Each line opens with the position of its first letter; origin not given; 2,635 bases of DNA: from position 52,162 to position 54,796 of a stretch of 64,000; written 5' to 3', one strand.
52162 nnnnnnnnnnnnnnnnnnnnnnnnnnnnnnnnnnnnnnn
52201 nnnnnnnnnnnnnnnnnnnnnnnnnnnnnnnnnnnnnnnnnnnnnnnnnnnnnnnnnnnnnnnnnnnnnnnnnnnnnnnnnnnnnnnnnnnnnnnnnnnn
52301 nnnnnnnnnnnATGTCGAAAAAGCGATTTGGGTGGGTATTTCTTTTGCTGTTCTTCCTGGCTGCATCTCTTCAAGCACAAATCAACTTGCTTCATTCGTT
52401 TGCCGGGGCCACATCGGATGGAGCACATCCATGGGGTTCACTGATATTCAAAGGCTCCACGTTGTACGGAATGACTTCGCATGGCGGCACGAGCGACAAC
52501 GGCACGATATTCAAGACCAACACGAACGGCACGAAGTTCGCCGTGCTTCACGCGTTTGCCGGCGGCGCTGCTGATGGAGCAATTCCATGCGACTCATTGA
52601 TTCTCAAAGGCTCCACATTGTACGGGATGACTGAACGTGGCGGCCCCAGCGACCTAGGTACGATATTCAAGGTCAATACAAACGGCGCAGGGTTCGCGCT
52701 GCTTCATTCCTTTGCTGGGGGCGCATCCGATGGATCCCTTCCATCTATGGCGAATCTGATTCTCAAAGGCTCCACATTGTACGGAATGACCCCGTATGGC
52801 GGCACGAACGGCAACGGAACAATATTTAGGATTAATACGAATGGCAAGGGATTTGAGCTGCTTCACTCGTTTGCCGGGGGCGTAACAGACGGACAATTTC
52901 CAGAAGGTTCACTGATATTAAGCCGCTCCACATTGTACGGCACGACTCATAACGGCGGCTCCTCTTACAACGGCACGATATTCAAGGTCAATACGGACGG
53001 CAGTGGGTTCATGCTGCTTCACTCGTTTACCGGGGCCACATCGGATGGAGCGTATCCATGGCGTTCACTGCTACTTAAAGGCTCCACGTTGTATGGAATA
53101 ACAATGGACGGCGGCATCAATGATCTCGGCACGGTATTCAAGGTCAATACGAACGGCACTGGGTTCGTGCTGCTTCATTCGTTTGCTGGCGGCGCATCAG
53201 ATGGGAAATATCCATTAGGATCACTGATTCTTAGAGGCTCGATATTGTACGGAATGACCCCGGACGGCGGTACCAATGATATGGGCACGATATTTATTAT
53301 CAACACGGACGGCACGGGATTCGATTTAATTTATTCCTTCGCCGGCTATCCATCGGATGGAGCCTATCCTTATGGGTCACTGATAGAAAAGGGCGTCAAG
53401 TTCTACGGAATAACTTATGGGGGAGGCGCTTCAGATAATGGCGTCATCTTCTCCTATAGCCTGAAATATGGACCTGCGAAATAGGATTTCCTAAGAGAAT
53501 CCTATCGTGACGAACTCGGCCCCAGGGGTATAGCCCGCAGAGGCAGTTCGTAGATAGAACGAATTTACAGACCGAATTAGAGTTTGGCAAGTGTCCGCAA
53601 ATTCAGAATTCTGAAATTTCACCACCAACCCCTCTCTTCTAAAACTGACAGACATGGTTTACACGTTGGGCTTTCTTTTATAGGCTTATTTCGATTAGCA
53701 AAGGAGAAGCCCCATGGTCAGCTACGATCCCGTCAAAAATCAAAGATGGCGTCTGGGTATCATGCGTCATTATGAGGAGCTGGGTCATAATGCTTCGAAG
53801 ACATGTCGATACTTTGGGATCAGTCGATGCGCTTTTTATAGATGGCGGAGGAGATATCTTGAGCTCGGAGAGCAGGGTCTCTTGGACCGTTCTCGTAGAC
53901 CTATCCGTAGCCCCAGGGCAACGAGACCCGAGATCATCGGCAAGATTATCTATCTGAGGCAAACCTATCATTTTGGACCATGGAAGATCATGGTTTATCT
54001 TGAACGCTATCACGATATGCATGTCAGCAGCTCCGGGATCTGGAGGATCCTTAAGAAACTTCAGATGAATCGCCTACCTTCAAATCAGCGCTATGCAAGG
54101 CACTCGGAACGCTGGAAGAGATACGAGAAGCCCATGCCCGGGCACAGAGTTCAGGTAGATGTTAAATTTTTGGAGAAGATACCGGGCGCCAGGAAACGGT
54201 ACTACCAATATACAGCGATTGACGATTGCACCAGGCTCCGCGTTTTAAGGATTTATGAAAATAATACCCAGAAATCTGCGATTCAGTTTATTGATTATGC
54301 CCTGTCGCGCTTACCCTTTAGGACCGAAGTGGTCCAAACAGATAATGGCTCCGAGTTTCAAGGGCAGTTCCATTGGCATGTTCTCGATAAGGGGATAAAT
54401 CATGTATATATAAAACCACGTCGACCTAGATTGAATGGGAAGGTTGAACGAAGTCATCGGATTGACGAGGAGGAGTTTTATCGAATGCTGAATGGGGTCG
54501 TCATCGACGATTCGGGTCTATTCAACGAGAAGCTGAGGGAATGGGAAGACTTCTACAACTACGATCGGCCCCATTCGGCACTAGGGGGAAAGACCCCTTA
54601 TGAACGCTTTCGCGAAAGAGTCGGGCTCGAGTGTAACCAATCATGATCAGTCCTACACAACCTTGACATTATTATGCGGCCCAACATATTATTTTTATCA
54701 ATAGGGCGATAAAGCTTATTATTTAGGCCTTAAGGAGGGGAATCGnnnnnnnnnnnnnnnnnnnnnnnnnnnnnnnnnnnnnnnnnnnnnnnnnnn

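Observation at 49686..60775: ~370-nt non-coding tail element repeated after cassette genes and fused to a truncated tyrosine-recombinase gene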

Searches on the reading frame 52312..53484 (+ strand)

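Call 15: search_protein_families(library=pfam, proteins=[window:52312-53484:+], max_evalue=0.01)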
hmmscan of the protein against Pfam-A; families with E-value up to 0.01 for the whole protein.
window:52312-53484:+ (390 aa): 1 family
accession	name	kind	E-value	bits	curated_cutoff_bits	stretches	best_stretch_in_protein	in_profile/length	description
PF18713.7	DUF5645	-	0.01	16.3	26.8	0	207-240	56-87/125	Domain of unknown function (DUF5645)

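Call 16: search_protein_families(library=ncbifam, proteins=[window:52312-53484:+], max_evalue=0.01)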
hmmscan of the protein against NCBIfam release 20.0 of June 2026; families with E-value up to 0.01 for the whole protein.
window:52312-53484:+ (390 aa): 1 family
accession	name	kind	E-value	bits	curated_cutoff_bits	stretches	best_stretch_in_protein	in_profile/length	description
TIGR03803.2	Gloeo_Verruco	domain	1.5e-81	268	44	7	37-85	1-49/50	choice-of-anchor tandem repeat GloVer-containing protein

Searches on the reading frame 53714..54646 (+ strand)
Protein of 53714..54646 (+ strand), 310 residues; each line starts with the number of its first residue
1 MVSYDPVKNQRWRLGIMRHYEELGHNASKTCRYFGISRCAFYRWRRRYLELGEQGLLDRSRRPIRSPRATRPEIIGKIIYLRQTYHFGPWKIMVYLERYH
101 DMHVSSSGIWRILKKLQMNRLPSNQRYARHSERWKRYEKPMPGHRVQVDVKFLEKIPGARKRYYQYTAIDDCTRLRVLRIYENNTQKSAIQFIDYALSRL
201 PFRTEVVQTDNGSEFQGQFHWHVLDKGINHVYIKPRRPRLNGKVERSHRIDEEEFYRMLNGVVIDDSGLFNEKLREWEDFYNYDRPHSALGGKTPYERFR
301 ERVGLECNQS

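Call 15: search_protein_families(library=pfam, proteins=[window:53714-54646:+], max_evalue=0.01)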
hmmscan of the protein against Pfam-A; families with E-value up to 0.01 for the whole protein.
window:53714-54646:+ (310 aa): 9 families
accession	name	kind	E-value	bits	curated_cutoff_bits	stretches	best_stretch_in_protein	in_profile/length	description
PF13683.12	rve_3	-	5.4e-14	52.1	26.5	1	227-295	2-67/67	Integrase core domain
PF13518.12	HTH_28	-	6.8e-13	48.9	25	1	13-63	2-51/52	Helix-turn-helix domain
PF13565.12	HTH_32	-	1.4e-12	48.4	33.7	1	41-113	2-73/73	Homeodomain-like domain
PF00665.32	rve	-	3.8e-12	46.8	32.6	1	141-238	3-102/102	Integrase core domain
PF13384.12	HTH_23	-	1.7e-10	40.8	24.6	1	10-57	4-50/50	Homeodomain-like domain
PF13551.12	HTH_29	-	3e-08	34.1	28.1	1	14-68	3-55/64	Winged helix-turn helix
PF13011.12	LZ_Tnp_IS481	-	5.2e-07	30.3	22.2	1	33-78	34-79/85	leucine-zipper of insertion element IS481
PF01527.26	HTH_Tnp_1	-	0.001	19.7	24.1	1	13-58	12-55/75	Transposase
PF01710.22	HTH_Tnp_IS630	-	0.0063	17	21.3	0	19-48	13-42/119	Transposase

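Call 16: search_protein_families(library=ncbifam, proteins=[window:53714-54646:+], max_evalue=0.01)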
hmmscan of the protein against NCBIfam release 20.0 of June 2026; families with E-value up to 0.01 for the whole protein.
window:53714-54646:+ (310 aa): 6 families
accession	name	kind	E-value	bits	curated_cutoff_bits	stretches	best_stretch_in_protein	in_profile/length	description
NF033577.2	transpos_IS481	equivalog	1.7e-78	264.1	224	1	13-299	2-284/284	IS481 family transposase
NF033516.0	transpos_IS3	equivalog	2.9e-24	86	160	1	25-297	101-367/369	IS3 family transposase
NF033545.0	transpos_IS630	equivalog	5.8e-12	45.7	100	1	22-124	10-116/299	IS630 family transposase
NF033594.2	transpos_ISNCY_2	equivalog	1.5e-11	44.1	250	1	26-195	12-180/368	ISNCY family transposase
NF033546.1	transpos_IS21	equivalog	4.3e-09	36.3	160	1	18-301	2-284/294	IS21 family transposase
NF033587.1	transpos_IS6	equivalog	3.6e-06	26.8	125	1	85-249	4-169/202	IS6 family transposase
